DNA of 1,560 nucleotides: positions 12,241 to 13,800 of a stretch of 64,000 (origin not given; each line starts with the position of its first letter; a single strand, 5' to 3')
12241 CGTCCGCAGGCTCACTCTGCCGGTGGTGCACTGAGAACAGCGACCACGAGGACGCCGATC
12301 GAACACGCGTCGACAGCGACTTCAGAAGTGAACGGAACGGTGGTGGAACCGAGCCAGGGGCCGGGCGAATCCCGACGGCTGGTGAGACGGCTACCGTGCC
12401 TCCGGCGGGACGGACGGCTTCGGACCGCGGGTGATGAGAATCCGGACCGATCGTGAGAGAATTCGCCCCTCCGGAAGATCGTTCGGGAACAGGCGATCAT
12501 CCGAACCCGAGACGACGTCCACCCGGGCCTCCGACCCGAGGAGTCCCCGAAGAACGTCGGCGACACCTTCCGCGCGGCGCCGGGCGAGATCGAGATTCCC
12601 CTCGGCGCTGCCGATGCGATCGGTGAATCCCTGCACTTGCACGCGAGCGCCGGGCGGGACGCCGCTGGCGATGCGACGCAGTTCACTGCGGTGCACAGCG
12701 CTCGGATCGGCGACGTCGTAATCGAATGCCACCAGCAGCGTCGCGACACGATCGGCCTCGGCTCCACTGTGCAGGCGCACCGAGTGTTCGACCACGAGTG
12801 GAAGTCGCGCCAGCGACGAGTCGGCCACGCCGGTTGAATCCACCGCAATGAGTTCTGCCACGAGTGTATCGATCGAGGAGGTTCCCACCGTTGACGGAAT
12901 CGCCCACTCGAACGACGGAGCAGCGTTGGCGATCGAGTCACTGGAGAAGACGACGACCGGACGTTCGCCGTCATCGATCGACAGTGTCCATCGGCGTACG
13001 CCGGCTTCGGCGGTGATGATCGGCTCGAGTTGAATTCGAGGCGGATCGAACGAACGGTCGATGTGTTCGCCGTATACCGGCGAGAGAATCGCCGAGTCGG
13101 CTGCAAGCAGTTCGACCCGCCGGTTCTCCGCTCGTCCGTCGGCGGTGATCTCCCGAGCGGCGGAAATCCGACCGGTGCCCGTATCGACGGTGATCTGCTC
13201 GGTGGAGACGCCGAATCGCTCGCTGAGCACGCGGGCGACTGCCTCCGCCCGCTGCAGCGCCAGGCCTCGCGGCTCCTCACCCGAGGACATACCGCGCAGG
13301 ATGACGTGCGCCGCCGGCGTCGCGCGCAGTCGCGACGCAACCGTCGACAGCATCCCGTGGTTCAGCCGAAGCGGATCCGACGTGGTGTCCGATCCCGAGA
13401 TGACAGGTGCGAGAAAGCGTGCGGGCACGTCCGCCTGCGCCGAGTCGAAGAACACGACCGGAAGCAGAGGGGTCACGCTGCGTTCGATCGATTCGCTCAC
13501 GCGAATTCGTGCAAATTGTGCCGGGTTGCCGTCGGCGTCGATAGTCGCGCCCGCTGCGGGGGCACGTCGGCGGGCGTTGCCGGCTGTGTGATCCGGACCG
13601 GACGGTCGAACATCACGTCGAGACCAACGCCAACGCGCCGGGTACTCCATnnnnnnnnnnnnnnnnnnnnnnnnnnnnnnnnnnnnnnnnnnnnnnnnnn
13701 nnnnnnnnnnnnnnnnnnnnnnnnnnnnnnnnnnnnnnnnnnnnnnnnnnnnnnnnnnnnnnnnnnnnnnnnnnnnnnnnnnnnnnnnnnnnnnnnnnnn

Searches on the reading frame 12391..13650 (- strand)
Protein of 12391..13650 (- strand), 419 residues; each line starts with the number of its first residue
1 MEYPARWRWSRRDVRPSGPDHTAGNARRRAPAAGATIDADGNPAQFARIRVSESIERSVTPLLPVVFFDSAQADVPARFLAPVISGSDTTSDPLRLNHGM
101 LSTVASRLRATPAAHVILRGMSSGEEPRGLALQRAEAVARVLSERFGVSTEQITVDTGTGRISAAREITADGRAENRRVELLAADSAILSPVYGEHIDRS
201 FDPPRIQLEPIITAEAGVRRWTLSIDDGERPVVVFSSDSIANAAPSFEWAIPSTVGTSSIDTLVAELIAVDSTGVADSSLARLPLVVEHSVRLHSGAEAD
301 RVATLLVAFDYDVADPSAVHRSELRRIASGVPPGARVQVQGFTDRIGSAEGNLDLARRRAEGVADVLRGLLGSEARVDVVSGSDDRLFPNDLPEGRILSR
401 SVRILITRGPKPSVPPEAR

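Call 3: search_protein_families(library=pfam, proteins=[window:12391-13650:-], max_evalue=0.1)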
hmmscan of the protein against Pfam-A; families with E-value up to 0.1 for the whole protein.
window:12391-13650:- (419 aa): 1 family
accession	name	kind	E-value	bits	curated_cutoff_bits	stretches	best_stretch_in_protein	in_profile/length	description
PF00691.25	OmpA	-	3e-15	56.8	27.2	2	317-378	10-75/98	OmpA family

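Call 14: find_homologous_proteins(query=window:12394-13557:-, max_evalue=0.001)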
Query seq(388 aa) (388 aa): 70 proteins with E <= 0.001 among 8000 candidates.
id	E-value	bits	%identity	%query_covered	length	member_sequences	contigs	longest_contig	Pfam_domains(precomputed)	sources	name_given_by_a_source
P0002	2.0e-226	769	100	95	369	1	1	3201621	PF00691.26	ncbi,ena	-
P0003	2.5e-56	210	38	96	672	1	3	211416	PF00691.26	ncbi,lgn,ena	-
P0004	2.0e-53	200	36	98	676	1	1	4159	PF00691.26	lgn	-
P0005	3.6e-53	200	34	96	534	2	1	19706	PF00691.26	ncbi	ncbi:MAG: OmpA family protein, partial [Candidatus Kapaibacterium sp.]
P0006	9.8e-52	195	35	96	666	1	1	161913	PF00691.26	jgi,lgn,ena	-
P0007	1.9e-45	174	36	96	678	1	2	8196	PF00691.26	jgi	jgi:outer membrane protein OmpA-like peptidoglycan-associated protein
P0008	3.6e-45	173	36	96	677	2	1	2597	PF00691.26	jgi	jgi:outer membrane protein OmpA-like peptidoglycan-associated protein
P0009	2.1e-38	151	33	96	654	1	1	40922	PF00691.26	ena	-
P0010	7.3e-33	133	34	90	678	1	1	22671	PF00691.26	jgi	jgi:outer membrane protein OmpA-like peptidoglycan-associated protein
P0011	3.6e-31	127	29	89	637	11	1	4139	PF00691.26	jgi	jgi:outer membrane protein OmpA-like peptidoglycan-associated protein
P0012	3.8e-31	127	31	95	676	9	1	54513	PF00691.26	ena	-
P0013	2.3e-30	124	31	93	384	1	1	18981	PF00691.26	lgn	-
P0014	3.3e-30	124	29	95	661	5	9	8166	PF00691.26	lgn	-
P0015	1.3e-29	122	30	80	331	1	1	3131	PF00691.26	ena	-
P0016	8.5e-29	119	30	92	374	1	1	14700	PF00691.26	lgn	-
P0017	9.2e-29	119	28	93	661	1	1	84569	PF00691.26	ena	-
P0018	3.5e-28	117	32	91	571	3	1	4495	PF00691.26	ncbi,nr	ncbi:MAG: OmpA family protein, partial [Desulfobacterales bacterium]|nr:OmpA family protein [Desulfo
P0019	4.3e-27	114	30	89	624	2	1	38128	PF00691.26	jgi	-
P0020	3.4e-26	111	29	93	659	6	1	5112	PF00691.26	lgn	-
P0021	4.2e-26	110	28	96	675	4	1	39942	PF00691.26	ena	-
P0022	5.8e-26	110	31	94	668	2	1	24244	PF00691.26,PF13568.13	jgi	-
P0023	7.2e-26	110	31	92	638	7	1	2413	PF00691.26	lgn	-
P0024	1.2e-25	109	28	93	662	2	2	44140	PF00691.26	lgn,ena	-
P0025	2.4e-25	108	32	94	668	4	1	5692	PF00691.26,PF13568.13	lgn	-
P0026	3.0e-25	108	28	93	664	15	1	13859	PF00691.26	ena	-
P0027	3.3e-25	108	29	93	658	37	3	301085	PF00691.26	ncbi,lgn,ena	-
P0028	7.4e-25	106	29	92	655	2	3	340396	PF00691.26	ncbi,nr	ncbi:MAG: OmpA family protein [Bacteroidota bacterium]|nr:OmpA family protein [Candidatus Kapabacter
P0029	2.8e-24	104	27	93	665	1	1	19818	PF00691.26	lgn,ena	-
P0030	5.0e-24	104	26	96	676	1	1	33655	PF00691.26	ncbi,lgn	-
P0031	8.8e-24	103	30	94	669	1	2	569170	PF00691.26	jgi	jgi:outer membrane protein OmpA-like peptidoglycan-associated protein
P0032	3.1e-23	101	30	89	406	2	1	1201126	PF00691.26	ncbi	-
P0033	5.2e-23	100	28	93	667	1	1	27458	PF00691.26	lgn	-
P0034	6.4e-23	100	31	92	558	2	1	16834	PF00691.26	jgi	-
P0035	6.4e-23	100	26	92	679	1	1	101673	PF00691.26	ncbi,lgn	-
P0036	7.8e-23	100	28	93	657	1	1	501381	PF00691.26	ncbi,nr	ncbi:MAG: OmpA family protein [Ignavibacteria bacterium]|nr:OmpA family protein [Ignavibacteria bact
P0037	1.9e-22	98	27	95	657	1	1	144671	PF00691.26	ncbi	-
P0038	9.6e-22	96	30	94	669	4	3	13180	PF00691.26,PF13568.13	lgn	-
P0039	1.0e-21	96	30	91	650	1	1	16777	PF00691.26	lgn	-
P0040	1.5e-21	96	29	92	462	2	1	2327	PF00691.26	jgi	jgi:outer membrane protein OmpA-like peptidoglycan-associated protein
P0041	3.3e-21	94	36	35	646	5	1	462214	PF00691.26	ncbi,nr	ncbi:MAG: OmpA family protein [Chlorobi bacterium]|nr:OmpA family protein [Chlorobiota bacterium]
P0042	3.3e-21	94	30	89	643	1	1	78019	PF00691.26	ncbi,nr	ncbi:MAG: OmpA family protein [Chlorobi bacterium]|nr:OmpA family protein [Chlorobiota bacterium]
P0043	4.7e-21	94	29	89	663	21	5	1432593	PF00691.26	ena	-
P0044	6.4e-21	93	27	93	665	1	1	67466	PF00691.26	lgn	-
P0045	7.3e-21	93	26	93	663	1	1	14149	PF00691.26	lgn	-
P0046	7.4e-21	93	30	89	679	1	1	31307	PF00691.26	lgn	-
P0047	1.0e-20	93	28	93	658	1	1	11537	PF00691.26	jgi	-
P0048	2.2e-20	92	27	92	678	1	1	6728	PF00691.26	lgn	-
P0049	2.3e-20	92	27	93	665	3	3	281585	PF00691.26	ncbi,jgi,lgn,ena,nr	ncbi:MAG TPA: OmpA family protein [Chlorobiota bacterium]|nr:OmpA family protein [Chlorobiota bacter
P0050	4.5e-20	91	26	95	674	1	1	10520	PF00691.26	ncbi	-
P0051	4.8e-20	91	27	93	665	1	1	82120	PF00691.26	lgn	-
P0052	1.1e-19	89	29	79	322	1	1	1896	PF00691.26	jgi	jgi:outer membrane protein OmpA-like peptidoglycan-associated protein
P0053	1.4e-19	89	27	90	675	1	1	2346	PF00691.26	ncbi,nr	ncbi:MAG TPA: OmpA family protein, partial [Candidatus Kapabacteria bacterium]|nr:OmpA family protei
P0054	1.4e-19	89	29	89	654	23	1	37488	PF00691.26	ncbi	-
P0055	2.1e-19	88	28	93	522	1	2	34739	PF00691.26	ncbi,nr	ncbi:MAG: OmpA family protein, partial [Bacteroidota bacterium]|nr:OmpA family protein [Candidatus K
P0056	2.5e-19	88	29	90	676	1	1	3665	PF00691.26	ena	-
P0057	3.0e-19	88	32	61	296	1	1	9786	PF00691.26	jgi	jgi:outer membrane protein OmpA-like peptidoglycan-associated protein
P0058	1.4e-18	86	25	89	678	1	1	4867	PF00691.26,PF00092.35,PF13519.13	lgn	-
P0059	3.3e-17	81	25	93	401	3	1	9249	PF00691.26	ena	-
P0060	4.3e-17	81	27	92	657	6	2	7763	PF00691.26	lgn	-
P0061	1.7e-15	76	29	94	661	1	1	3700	PF00691.26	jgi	-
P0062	2.6e-15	75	34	25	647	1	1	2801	PF00691.26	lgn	-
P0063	1.6e-11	63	27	94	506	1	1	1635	PF00691.26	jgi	jgi:outer membrane protein OmpA-like peptidoglycan-associated protein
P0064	2.6e-10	59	24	90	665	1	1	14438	PF00691.26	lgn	-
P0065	1.9e-9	56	24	90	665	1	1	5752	PF00691.26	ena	-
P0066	2.4e-9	55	24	90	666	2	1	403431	PF00691.26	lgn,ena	-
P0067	5.3e-9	54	24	90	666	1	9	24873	PF00691.26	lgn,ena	-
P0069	4.6e-7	48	32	27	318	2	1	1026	PF00691.26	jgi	jgi:OOP family OmpA-OmpF porin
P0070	5.0e-7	48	32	27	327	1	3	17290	PF00691.26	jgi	jgi:OOP family OmpA-OmpF porin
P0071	5.2e-4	38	39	27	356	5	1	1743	PF00691.26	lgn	-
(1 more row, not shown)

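Call 24: find_encoding_contigs(protein=P0013, flank=4000, max_places=2)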
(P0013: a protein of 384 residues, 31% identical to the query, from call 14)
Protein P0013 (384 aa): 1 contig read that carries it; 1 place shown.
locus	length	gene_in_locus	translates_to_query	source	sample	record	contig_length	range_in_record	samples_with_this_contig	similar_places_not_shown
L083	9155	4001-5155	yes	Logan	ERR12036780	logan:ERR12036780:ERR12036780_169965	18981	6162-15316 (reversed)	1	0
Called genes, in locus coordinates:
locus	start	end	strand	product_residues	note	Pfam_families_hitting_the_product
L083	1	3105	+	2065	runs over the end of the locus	PF25778:DUF7948, PF13573:SprB (faint), PF06739:SBBP, PF18911:PKD_4 (faint), PF06832:BiPBP_C (faint), PF19081:Ig_7 (faint), PF22352:K319L-like_PKD (faint)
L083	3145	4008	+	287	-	-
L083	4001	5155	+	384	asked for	PF00691:OmpA (faint)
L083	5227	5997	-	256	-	-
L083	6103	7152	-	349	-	-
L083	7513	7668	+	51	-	-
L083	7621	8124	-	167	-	PF01904:DUF72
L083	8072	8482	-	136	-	PF01904:DUF72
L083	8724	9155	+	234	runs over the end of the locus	PF13505:OMP_b-brl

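Call 25: find_encoding_contigs(protein=P0016, flank=4000, max_places=2)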
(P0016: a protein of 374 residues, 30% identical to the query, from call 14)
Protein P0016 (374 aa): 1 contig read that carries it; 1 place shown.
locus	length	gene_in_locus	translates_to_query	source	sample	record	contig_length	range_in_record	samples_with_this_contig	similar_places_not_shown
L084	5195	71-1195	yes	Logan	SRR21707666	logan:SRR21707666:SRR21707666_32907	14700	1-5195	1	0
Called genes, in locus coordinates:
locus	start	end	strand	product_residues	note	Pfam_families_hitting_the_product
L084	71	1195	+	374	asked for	PF00691:OmpA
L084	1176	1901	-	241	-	PF20243:MbnP (faint)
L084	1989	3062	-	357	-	PF00389:2-Hacid_dh, PF02826:2-Hacid_dh_C, PF11890:DUF3410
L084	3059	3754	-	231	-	-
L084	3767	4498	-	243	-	PF00483:NTP_transferase, PF12804:NTP_transf_3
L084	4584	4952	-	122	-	PF00076:RRM_1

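Call 34: search_solved_structures(query=window:12391-13566:-, max_evalue=0.01)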
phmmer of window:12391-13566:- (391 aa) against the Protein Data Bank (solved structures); distinct sequences matched with E-value up to 0.01: 11.
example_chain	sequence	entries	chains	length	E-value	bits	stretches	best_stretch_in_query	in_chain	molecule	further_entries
2lca_A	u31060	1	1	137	1.5e-07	34.6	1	279-379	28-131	Uncharacterized protein Rv0899/MT0922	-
2lbt_A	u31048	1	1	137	1.7e-07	34.4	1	279-379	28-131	Uncharacterized protein Rv0899/MT0922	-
2kgw_A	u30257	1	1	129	2.2e-07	34.1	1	279-378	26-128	Outer membrane protein A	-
2l26_A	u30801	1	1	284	7.4e-07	32.3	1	280-378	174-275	Uncharacterized protein Rv0899/MT0922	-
5u1h_A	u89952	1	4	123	6.3e-06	29.2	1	271-376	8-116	Outer membrane porin F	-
6jfw_A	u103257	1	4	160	2.1e-05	27.6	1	308-383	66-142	PA0833-PD protein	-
7rjj_A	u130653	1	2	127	5.6e-05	26.1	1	303-378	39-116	OmpA family protein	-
9v99_A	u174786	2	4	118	0.00011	25.2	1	279-374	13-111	Outer membrane beta-barrel domain-containing protein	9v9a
9v9b_A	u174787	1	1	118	0.00053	22.9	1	279-374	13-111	Outer membrane beta-barrel domain-containing protein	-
2aiz_P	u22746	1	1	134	0.0067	19.3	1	277-354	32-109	Outer membrane protein P6 (Fragment)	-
4b5c_A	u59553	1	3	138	0.0068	19.3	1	278-354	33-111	PUTATIVE OMPA FAMILY LIPOPROTEIN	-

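Call 35: search_protein_families(library=ncbifam, proteins=[window:12391-13566:-, P0003], max_evalue=0.01)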
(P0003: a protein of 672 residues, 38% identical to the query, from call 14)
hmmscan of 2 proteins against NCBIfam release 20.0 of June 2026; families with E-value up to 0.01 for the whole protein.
window:12391-13566:- (391 aa): 22 families
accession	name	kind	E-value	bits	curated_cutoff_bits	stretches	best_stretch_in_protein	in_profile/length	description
NF053611.1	YiaD_Gzip_OmpA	equivalog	2.3e-18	66.7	175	2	279-378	104-206/206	YiaD family glycine zipper/OmpA-like lipoprotein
NF053612.1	anchor_PA1041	equivalog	1.5e-14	54.5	250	2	279-378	133-235/236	PA1041 family peptidoglycan-binding anchor lipoprotein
NF053585.1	OMP_LP_YfiB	equivalog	2.2e-14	53.7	128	2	307-379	88-161/163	outer membrane lipoprotein YfiB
TIGR03350.1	type_VI_ompA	equivalog_domain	3.8e-11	43.1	139.8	2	307-378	61-137/137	type VI secretion system protein TssL, long form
NF053613.1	OMP_toxin_LptF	equivalog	6.1e-11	42.5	400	2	279-387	143-254/256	lipotoxin F family OmpA-related lipoprotein LptF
TIGR02802.1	Pal_lipo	equivalog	1.1e-10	41.5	125.35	1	305-356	30-81/104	peptidoglycan-associated lipoprotein Pal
NF007804.1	PRK10510.1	equivalog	1.1e-09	38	307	2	307-378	144-216/219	OmpA family lipoprotein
NF045787.1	OmpABordt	equivalog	1.5e-08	34.6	200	1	101-153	136-187/194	outer membrane protein OmpA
NF047726.1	AutTranAdhPGAsTpgA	equivalog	1.5e-08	34.2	350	1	270-340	149-222/268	trimeric autotransporter adhesin/peptidogylcan-associated protein TpgA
NF006508.0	PRK08944.1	subfamily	4.4e-08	32.7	259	1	308-381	211-290/304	MotB family protein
NF045788.1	Omp38Acinit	equivalog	1.7e-07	30.6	500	1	74-151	261-342/354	outer membrane protein Omp38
NF005444.0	PRK07033.1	equivalog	3.4e-07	29.6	520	1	296-383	333-426/438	DotU family type VI secretion system protein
NF007424.1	PRK09967.1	equivalog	3.8e-07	30.3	155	1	73-153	71-155/160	OmpA family protein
NF006541.1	PRK09038.1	equivalog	9.9e-07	28.6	283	1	103-155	197-248/253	flagellar motor protein MotD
NF006285.1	PRK08457.1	equivalog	3.9e-06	26.8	250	1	296-377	145-229/253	flagellar motor protein MotB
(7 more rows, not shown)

P0003 (672 aa): 23 families
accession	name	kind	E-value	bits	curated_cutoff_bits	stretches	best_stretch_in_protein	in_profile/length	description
NF053612.1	anchor_PA1041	equivalog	3.3e-20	73.1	250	2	563-667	133-235/236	PA1041 family peptidoglycan-binding anchor lipoprotein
NF053611.1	YiaD_Gzip_OmpA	equivalog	4.5e-20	72.2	175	2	563-666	104-205/206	YiaD family glycine zipper/OmpA-like lipoprotein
NF053585.1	OMP_LP_YfiB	equivalog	6.8e-15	55.3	128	1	564-668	59-161/163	outer membrane lipoprotein YfiB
NF045787.1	OmpABordt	equivalog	8.9e-14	51.6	200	2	567-665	91-187/194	outer membrane protein OmpA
NF053613.1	OMP_toxin_LptF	equivalog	5.9e-13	49.1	400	2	561-668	141-246/256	lipotoxin F family OmpA-related lipoprotein LptF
TIGR03350.1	type_VI_ompA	equivalog_domain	4.2e-12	46.2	139.8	2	592-667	62-137/137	type VI secretion system protein TssL, long form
NF007804.1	PRK10510.1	equivalog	1.1e-11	44.5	307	2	564-666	115-215/219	OmpA family lipoprotein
NF045788.1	Omp38Acinit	equivalog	6.4e-10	38.6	500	1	352-429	263-342/354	outer membrane protein Omp38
NF006541.1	PRK09038.1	equivalog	1.6e-09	37.8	283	1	565-670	145-251/253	flagellar motor protein MotD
NF006508.0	PRK08944.1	subfamily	2.4e-08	33.6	259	1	569-669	187-289/304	MotB family protein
TIGR03789.1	pdsO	hypoth_equivalog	2.2e-07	30.8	152.2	1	577-663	155-239/243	sortase-associated OmpA-like protein PdsO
NF005999.0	PRK08126.1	subfamily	3.6e-07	29.3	571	1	587-667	350-430/432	hypothetical protein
NF008071.1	PRK10808.1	equivalog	4.5e-07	29.5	277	1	544-644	211-314/358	porin OmpA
TIGR02802.1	Pal_lipo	equivalog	2.3e-06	27.7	125.35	0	565-644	4-81/104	peptidoglycan-associated lipoprotein Pal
NF047726.1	AutTranAdhPGAsTpgA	equivalog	3.1e-06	26.6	350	1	556-639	151-233/268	trimeric autotransporter adhesin/peptidogylcan-associated protein TpgA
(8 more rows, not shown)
